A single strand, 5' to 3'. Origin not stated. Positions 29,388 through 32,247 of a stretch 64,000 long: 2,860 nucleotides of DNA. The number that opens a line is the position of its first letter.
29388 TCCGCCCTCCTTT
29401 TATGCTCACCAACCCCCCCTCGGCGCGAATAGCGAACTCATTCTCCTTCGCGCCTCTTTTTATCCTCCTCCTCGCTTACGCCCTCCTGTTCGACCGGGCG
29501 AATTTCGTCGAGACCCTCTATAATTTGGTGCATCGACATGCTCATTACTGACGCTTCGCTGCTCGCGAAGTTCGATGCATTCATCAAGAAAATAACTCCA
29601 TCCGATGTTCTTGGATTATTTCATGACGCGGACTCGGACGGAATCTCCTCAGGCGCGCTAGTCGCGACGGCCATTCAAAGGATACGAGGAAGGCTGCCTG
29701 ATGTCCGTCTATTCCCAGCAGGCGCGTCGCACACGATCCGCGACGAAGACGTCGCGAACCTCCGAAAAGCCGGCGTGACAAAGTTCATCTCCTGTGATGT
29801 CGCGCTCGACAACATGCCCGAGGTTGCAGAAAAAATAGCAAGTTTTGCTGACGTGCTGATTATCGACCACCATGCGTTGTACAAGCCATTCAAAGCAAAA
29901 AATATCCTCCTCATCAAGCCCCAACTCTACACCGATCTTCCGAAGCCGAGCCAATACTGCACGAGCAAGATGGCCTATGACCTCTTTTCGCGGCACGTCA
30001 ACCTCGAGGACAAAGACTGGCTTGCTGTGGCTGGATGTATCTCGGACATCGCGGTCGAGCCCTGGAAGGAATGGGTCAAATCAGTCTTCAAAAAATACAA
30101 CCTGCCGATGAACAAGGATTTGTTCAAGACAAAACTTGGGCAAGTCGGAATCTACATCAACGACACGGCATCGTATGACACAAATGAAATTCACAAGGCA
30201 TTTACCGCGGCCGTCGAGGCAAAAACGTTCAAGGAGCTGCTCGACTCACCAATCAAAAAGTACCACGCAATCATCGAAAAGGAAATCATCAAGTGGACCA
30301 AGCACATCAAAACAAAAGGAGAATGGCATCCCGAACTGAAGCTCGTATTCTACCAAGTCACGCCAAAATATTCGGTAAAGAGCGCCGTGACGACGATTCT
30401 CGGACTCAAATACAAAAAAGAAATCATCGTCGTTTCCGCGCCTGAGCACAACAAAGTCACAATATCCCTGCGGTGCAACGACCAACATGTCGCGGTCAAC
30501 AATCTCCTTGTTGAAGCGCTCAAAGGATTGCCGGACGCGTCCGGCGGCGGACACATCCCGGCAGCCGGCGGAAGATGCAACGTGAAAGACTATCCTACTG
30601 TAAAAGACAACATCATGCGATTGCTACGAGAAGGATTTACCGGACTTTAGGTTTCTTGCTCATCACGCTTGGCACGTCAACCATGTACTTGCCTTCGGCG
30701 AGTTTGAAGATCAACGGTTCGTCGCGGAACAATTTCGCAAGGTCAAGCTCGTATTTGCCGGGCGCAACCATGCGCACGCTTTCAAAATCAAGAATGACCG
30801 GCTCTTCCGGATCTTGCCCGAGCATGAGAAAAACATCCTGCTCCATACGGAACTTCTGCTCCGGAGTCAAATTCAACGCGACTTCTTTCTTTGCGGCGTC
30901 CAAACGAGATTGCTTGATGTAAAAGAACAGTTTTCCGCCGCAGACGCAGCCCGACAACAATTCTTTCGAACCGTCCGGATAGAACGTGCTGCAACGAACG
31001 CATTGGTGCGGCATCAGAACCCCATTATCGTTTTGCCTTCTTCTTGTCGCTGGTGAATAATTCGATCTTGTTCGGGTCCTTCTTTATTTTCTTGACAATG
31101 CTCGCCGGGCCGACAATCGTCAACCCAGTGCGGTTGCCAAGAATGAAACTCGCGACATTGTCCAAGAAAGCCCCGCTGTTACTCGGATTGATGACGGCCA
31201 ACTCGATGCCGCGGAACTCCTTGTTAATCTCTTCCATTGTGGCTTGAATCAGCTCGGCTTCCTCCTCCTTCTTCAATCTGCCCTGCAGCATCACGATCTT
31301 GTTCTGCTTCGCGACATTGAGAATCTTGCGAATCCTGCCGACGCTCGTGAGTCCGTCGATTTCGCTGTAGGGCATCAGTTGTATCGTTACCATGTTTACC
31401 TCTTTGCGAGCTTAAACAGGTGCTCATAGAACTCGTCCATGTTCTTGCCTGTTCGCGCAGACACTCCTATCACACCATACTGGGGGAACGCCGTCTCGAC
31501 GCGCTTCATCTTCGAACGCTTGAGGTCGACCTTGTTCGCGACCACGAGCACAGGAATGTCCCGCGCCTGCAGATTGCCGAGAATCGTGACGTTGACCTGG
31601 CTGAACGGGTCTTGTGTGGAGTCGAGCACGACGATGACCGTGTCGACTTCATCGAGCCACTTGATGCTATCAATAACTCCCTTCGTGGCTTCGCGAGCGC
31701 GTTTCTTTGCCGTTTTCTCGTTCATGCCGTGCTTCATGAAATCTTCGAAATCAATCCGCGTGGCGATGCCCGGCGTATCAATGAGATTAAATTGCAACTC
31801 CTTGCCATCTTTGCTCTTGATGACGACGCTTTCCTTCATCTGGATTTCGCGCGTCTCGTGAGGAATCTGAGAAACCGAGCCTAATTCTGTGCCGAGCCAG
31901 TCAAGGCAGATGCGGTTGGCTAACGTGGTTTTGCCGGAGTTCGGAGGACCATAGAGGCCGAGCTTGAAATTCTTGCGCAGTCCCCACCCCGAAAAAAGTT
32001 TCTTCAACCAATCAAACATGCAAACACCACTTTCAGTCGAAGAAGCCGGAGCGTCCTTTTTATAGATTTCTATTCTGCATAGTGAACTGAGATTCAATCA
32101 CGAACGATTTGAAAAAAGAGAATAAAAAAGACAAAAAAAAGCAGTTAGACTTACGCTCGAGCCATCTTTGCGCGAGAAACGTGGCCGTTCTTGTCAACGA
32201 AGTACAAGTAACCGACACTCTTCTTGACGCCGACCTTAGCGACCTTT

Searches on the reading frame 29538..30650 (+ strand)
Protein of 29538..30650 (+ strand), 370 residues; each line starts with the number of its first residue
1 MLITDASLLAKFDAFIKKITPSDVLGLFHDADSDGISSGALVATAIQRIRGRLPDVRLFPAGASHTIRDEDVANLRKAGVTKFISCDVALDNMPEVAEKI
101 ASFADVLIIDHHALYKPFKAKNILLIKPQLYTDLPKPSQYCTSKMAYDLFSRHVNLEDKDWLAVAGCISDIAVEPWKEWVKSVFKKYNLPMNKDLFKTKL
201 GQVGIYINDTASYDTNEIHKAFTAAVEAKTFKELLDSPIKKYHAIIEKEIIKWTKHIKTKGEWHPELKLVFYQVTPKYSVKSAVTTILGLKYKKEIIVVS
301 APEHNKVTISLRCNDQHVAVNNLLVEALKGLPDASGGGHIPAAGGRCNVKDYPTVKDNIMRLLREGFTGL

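Call 8: search_protein_families(library=pfam, proteins=[window:29538-30650:+], max_evalue=0.01)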
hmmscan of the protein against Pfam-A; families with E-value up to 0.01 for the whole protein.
window:29538-30650:+ (370 aa): 2 families
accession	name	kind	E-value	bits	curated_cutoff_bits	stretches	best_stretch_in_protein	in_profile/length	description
PF01368.27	DHH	-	3.4e-08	34.2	28.1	1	30-155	7-107/125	DHH family, N-terminal domain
PF02272.25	DHHA1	-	4.5e-07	30.7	25.9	1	282-356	20-93/102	DHHA1 domain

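Call 38: search_solved_structures(query=window:29538-30650:+, max_evalue=0.01, show_alignments=1)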
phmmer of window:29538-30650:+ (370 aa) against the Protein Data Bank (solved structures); distinct sequences matched with E-value up to 0.01: 1.
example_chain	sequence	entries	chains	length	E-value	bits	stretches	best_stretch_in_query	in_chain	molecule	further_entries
5ghr_A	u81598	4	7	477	9.8e-05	24.6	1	25-171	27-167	SsDNA-specific exonuclease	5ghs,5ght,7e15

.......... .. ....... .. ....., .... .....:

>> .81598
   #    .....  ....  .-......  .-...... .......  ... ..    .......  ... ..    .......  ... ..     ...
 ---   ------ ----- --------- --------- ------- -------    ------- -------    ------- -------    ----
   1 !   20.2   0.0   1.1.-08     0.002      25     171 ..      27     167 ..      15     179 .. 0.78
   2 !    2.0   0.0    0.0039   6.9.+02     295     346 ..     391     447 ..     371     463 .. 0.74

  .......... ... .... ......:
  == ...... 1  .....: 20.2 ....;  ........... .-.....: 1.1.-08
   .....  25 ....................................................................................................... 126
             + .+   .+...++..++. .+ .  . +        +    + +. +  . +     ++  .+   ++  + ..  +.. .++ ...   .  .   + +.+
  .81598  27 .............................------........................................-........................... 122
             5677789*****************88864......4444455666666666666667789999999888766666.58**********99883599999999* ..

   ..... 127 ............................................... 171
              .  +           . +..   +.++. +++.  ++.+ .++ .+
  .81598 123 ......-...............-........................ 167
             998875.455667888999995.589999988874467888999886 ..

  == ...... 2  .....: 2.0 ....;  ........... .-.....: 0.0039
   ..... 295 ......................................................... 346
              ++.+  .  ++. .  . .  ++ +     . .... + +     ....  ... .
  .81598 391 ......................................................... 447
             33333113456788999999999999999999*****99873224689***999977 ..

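Call 39: search_protein_families(library=ncbifam, proteins=[window:29538-30650:+], max_evalue=0.001)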
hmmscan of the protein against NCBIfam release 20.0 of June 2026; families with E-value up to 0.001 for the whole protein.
window:29538-30650:+ (370 aa): 4 families
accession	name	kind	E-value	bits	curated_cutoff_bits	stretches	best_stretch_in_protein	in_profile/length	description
NF053576.1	RecJ_archaeal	equivalog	1.7e-14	53.5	360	2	18-172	7-151/452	RecJ family nuclease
TIGR00644.1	recJ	equivalog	5.9e-12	44.6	396.9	1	26-148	58-179/546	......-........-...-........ exonuclease RecJ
NF040701.1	RecJ_Meth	equivalog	7e-11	41.5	550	1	29-171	14-148/449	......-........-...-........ exonuclease RecJ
NF053575.1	GAN_nuclease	exception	4.2e-06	25.6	850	1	28-171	30-167/467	GINS-associated RecJ family nuclease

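Call 70: find_homologous_proteins(query=window:29538-30650:+, max_evalue=0.00001)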
Query window:29538-30650:+ (370 aa): 73 proteins with E <= 0.00001 among 8000 candidates.
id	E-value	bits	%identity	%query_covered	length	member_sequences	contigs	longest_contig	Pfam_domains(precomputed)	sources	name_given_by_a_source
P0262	3.0e-247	837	100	100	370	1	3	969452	PF01368.28,PF02272.25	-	-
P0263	2.4e-207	706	80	100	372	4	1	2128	PF01368.28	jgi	jgi:hypothetical protein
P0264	1.6e-174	598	69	100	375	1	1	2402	PF01368.28,PF02272.25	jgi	jgi:oligoribonuclease NrnB/cAMP/cGMP phosphodiesterase (DHH superfamily)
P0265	3.3e-172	590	70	100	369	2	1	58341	PF01368.28,PF02272.25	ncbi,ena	-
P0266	9.1e-166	569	67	100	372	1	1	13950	PF01368.28,PF02272.25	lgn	-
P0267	2.9e-131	456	55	100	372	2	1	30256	PF01368.28,PF02272.25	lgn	-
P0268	7.2e-128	445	54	100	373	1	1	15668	PF01368.28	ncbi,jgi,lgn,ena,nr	ncbi:MAG TPA: DHH family phosphoesterase [Candidatus Binatia bacterium]|nr:DHH family phosphoesteras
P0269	1.9e-127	443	55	99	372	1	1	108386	PF01368.28,PF02272.25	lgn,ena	-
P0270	1.1e-126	441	54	100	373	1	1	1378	PF01368.28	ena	-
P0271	4.1e-126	439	54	100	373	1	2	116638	PF01368.28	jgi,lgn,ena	-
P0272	1.3e-122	427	52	100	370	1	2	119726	PF01368.28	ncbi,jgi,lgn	jgi:single-stranded DNA-specific DHH superfamily exonuclease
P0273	4.1e-120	419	52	99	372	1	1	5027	PF01368.28,PF02272.25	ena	-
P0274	5.6e-111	389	70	66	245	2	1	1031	PF02272.25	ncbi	ncbi:MAG: DHH family phosphoesterase, partial [Nanoarchaeota archaeon]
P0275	1.1e-89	319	42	96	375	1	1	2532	PF01368.28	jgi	jgi:single-stranded DNA-specific DHH superfamily exonuclease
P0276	4.2e-86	307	39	95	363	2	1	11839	PF01368.28,PF02272.25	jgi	jgi:single-stranded DNA-specific DHH superfamily exonuclease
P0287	5.6e-73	264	41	96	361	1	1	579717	PF01368.28,PF02272.25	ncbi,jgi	-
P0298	2.0e-60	223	34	94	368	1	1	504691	PF01368.28,PF02272.25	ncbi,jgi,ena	-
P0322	7.6e-26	109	27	96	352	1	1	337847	PF01368.28,PF02272.25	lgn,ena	-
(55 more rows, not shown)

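Call 71: find_encoding_contigs(protein=P0287, flank=7000, max_places=1)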
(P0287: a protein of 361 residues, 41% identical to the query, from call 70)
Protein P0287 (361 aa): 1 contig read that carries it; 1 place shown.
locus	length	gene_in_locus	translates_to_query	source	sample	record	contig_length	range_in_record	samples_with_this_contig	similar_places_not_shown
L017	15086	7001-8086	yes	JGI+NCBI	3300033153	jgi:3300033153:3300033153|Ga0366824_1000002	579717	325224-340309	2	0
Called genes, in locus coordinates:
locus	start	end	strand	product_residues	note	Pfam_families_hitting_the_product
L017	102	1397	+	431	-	PF01336:tRNA_anti-codon, PF00152:tRNA-synt_2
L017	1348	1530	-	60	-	-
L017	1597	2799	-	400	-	PF00149:Metallophos, PF12850:Metallophos_2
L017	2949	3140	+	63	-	-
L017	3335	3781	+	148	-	-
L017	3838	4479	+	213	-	PF00025:Arf (faint), PF03193:RsgA_GTPase (faint), PF00004:AAA (weak), PF00735:Septin (weak), PF01926:MMR_HSR1, PF02421:FeoB_N (faint), PF00009:GTP_EFTU (weak)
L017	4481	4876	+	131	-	PF09846:OapB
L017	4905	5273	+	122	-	PF09845:OapC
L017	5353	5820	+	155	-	-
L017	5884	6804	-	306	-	PF04014:MazE_antitoxin (weak), PF01895:PhoU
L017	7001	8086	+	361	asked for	PF01368:DHH, PF02272:DHHA1 (weak)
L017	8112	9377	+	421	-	PF00990:GGDEF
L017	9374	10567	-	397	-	PF01926:MMR_HSR1, PF02421:FeoB_N (weak), PF08438:YGR210-like_G4, PF02824:TGS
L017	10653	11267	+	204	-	-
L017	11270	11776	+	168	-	-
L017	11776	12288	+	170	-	-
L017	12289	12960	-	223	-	-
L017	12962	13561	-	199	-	PF00149:Metallophos, PF12850:Metallophos_2, PF14582:Metallophos_3 (weak)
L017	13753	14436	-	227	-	PF10263:SprT-like (weak)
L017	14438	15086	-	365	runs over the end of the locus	PF03463:eRF1_1, PF18854:baeRF_family10 (weak), PF03464:eRF1_2, PF18859:acVLRF1 (faint), PF03465:eRF1_3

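Call 72: find_encoding_contigs(protein=P0298, flank=7000, max_places=1)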
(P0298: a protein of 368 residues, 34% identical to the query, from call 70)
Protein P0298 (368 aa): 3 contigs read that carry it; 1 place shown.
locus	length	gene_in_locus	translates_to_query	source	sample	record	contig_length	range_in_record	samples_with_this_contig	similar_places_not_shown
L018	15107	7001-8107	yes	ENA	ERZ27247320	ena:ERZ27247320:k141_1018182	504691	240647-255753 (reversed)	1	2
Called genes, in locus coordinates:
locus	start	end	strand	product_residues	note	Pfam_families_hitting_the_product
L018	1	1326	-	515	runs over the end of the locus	PF01580:FtsK_SpoIIIE (faint), PF01935:DUF87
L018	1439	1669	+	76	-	-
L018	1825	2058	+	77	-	-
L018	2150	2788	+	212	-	PF00004:AAA (weak), PF00735:Septin (weak), PF01926:MMR_HSR1, PF02421:FeoB_N (faint), PF00009:GTP_EFTU (weak)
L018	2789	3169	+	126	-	PF09846:OapB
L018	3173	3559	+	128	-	PF09845:OapC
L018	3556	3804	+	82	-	-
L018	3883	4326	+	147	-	-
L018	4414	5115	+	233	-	-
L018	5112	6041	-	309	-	PF01895:PhoU (weak)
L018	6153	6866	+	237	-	PF00990:GGDEF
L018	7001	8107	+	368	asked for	PF01368:DHH, PF02272:DHHA1 (weak)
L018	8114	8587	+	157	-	-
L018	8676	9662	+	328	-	PF00990:GGDEF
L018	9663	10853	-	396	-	PF01926:MMR_HSR1, PF02421:FeoB_N (weak), PF08438:YGR210-like_G4, PF02824:TGS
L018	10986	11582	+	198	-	-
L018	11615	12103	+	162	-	-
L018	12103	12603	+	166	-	-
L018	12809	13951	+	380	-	PF01370:Epimerase (weak), PF03435:Sacchrp_dh_NADP, PF16653:Sacchrp_dh_C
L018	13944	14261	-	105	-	-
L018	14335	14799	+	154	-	-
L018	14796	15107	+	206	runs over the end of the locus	PF00406:ADK, PF13207:AAA_17, PF13238:AAA_18 (weak)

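Call 73: find_encoding_contigs(protein=P0322, flank=7000, max_places=1)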
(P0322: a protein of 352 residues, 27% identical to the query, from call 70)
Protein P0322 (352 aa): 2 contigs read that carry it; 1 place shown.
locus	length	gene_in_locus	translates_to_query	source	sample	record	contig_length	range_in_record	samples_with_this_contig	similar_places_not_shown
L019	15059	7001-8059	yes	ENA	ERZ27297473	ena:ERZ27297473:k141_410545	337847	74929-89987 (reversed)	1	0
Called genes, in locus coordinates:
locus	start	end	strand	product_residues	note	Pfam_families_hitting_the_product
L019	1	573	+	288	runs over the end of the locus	PF00149:Metallophos, PF14582:Metallophos_3, PF12850:Metallophos_2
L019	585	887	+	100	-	-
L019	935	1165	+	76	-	-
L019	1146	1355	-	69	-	PF07927:HicA_toxin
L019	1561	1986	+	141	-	-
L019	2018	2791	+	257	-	PF04536:TPM_phosphatase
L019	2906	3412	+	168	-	PF04011:LemA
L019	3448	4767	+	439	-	PF01425:Amidase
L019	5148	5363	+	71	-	PF04014:MazE_antitoxin (weak)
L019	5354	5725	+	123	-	PF01850:PIN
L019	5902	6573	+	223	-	PF13483:Lactamase_B_3, PF12706:Lactamase_B_2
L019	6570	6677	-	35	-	-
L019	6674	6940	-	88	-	-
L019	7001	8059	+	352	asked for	PF01368:DHH, PF02272:DHHA1 (faint)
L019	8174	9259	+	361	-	PF00091:Tubulin, PF12327:FtsZ_C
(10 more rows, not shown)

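Call 76: search_solved_structures(query=A4, max_evalue=1)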
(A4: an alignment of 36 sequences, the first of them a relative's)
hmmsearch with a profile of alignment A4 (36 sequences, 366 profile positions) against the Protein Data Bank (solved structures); distinct sequences matched with E-value up to 1: 24.
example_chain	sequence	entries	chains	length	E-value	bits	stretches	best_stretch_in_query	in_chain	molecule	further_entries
5x4h_A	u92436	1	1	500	2.3e-23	86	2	17-171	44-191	Uncharacterized protein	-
5x4i_A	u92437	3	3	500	1.3e-21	80.3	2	17-171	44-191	Uncharacterized protein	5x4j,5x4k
6tvv_A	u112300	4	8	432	1.4e-21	80.2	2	17-220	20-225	MjaRecJ | nuclease RecJ2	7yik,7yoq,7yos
7ykv_A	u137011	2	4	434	5.7e-21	78.2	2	17-220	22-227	archaeal nuclease RecJ2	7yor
7bhi_A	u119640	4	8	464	3.3e-19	72.4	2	16-170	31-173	Conserved protein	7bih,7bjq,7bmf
5ghr_A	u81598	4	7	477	1.9e-18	69.9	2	19-170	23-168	SsDNA-specific exonuclease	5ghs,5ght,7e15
8y30_A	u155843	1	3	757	2.3e-17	66.3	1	5-180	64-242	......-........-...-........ exonuclease RecJ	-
8a8k_A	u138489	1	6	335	1.2e-09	40.9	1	23-284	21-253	PAP phosphatase from Methanothermococcus thermolithotrophicus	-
5f54_A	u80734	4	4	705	3.8e-07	32.7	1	4-137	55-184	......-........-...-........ exonuclease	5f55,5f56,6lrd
5o1u_A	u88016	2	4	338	3.1e-06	29.7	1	10-117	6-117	Phosphodiesterase | TmPDE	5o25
1ir6_A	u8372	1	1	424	6.9e-06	28.5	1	15-129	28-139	exonuclease RecJ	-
2zxo_A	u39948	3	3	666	2.7e-05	26.6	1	15-129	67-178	Single-stranded DNA specific exonuclease RecJ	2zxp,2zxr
5o4z_A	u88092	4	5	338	6.9e-05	25.3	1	10-117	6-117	DHH/DHHA1-type phosphodiesterase TM1595 | phosphodiesterase TM1595 | phosphodiesterase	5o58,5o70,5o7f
9n0l_A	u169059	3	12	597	0.00055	22.3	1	283-364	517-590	Cyclic-di-AMP phosphodiesterase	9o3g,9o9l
9r7o_A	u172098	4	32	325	0.0013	21.1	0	10-116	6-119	DHH family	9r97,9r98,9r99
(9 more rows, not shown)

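Call 77: search_protein_families(library=pfam, alignment_id=A4, max_evalue=0.01)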
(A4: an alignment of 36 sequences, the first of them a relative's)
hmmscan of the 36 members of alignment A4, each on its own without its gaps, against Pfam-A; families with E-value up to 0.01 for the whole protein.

A. member 1, P0262 (370 aa): 2 families
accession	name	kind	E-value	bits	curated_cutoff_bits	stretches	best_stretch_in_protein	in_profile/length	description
PF01368.27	DHH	-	3.4e-08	34.2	28.1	1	30-155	7-107/125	DHH family, N-terminal domain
PF02272.25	DHHA1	-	4.5e-07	30.7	25.9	1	282-356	20-93/102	DHHA1 domain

B. families by the number of members that match (of 36 scanned): 3 families
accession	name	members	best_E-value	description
PF01368.27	DHH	36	6.1e-13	DHH family, N-terminal domain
PF02272.25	DHHA1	36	3.5e-10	DHHA1 domain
PF02958.26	EcKL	1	0.0035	Ecdysteroid kinase-like family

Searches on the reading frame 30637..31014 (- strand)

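Call 8: search_protein_families(library=pfam, proteins=[window:30637-31014:-], max_evalue=0.01)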
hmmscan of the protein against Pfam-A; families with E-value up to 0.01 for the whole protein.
window:30637-31014:- (125 aa): 1 family
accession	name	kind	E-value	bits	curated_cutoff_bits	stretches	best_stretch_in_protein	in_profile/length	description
PF09845.14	OapC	-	5.1e-23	82.2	23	1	2-119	1-132/133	Origin-associated protein OapC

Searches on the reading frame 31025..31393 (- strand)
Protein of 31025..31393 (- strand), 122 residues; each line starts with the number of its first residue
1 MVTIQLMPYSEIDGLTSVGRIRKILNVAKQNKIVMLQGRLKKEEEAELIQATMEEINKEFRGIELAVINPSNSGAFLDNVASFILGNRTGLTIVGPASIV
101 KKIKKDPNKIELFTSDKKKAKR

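Call 8: search_protein_families(library=pfam, proteins=[window:31025-31393:-], max_evalue=0.01)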
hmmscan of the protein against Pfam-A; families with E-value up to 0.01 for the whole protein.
window:31025-31393:- (122 aa): 1 family
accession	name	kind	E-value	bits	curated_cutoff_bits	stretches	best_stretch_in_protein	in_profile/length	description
PF09846.14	OapB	-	4.5e-20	72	27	1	13-111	2-100/104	Origin-associated protein OapB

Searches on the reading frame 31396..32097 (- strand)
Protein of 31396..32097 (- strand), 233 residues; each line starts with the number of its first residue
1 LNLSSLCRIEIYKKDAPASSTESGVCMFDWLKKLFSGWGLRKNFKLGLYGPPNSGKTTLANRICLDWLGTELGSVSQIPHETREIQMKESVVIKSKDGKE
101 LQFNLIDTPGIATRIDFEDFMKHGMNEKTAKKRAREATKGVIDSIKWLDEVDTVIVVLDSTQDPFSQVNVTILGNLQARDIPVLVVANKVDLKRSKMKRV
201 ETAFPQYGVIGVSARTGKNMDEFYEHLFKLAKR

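Call 26: search_protein_families(library=pfam, proteins=[window:31396-32097:-], max_evalue=0.001)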
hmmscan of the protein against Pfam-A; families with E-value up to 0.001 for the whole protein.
window:31396-32097:- (233 aa): 10 families
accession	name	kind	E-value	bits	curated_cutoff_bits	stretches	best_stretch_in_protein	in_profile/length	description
PF01926.29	MMR_HSR1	-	2.5e-15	57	21.9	1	46-189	2-113/113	50S ribosome-binding GTPase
PF00009.33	GTP_EFTU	-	1e-10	42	26.5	1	148-230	90-185/188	Elongation factor Tu GTP binding domain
PF00735.24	Septin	-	2e-06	27.7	26.2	1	44-121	5-82/280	Septin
PF03193.22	RsgA_GTPase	-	3.1e-06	27.6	30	0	150-227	22-104/174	RsgA GTPase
PF02421.24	FeoB_N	-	5.1e-06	26.5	27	1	46-225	3-154/156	Ferrous iron transport protein B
PF00004.35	AAA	-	1.3e-05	26.1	21.2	1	48-198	3-119/131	ATPase family associated with various cellular activities (AAA)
PF16897.10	MMR_HSR1_Xtn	-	8.4e-05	22.9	35.2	1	179-229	54-102/106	C-terminal region of MMR_HSR1 domain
PF00025.27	Arf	-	0.00014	21.9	22.3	0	147-197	78-132/174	ADP-ribosylation factor family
PF08477.19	Roc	-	0.00015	22.4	27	0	45-110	1-65/119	Ras of Complex, Roc, domain of DAPkinase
PF09439.16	SRPRB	-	0.00025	20.9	25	0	48-111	8-56/178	Signal recognition particle receptor beta subunit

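Call 39: search_protein_families(library=ncbifam, proteins=[window:31396-32097:-], max_evalue=0.001)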
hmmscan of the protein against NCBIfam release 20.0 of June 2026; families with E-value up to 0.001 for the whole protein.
window:31396-32097:- (233 aa): 17 families
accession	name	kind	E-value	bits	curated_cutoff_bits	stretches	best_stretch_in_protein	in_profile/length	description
TIGR00231.1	small_GTP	domain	1.2e-16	61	42.5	1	42-226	2-161/164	GTP-binding protein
NF000908.1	PRK00089.1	equivalog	1.4e-15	57.3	237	1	48-230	8-166/291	GTPase Era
TIGR03594.1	GTPase_EngA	equivalog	2e-14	53.5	306.7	1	43-230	175-345/432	ribosome biogenesis GTPase Der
TIGR03918.1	GTP_HydF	equivalog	5e-11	42.1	325.55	1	44-231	8-167/392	[FeFe] hydrogenase H-cluster maturation GTPase HydF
TIGR00436.1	era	equivalog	4.4e-10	39.4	116.25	1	46-223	3-155/270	GTPase Era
TIGR00450.1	mnmE_trmE_thdF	equivalog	1.4e-09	37.6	252.6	1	40-225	206-361/446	tRNA uridine-5-carboxymethylaminomethyl(34) synthesis GTPase MnmE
NF003661.0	PRK05291.1-3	equivalog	4.6e-09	36.1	380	1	37-229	210-368/448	tRNA uridine-5-carboxymethylaminomethyl(34) synthesis GTPase MnmE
TIGR03596.1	GTPase_YlqF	equivalog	7.6e-08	32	208.2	0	148-232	19-103/276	ribosome biogenesis GTPase YlqF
TIGR03156.1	GTP_HflX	equivalog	1.6e-07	30.5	216.75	1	150-227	268-347/351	GTPase HflX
NF009379.0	PRK12740.1-3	equivalog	2.9e-07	29.5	513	0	146-204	92-149/674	elongation factor G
TIGR03598.1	GTPase_YsxC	equivalog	3.6e-06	26.8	124.45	1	45-222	20-180/186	ribosome biogenesis GTP-binding protein YihA/YsxC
NF007071.0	PRK09518.1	equivalog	4e-06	25.6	953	1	48-226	276-426/706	bifunctional cytidylate kinase/GTPase Der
NF002828.0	PRK03003.1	equivalog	4.6e-06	25.5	631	1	46-222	43-191/477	ribosome biogenesis GTPase Der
TIGR01393.1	lepA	equivalog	0.00018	20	533.9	0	151-228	94-176/595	translation elongation factor 4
NF009891.0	PRK13351.1-1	equivalog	0.00029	19.6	597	0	144-200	91-146/681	elongation factor G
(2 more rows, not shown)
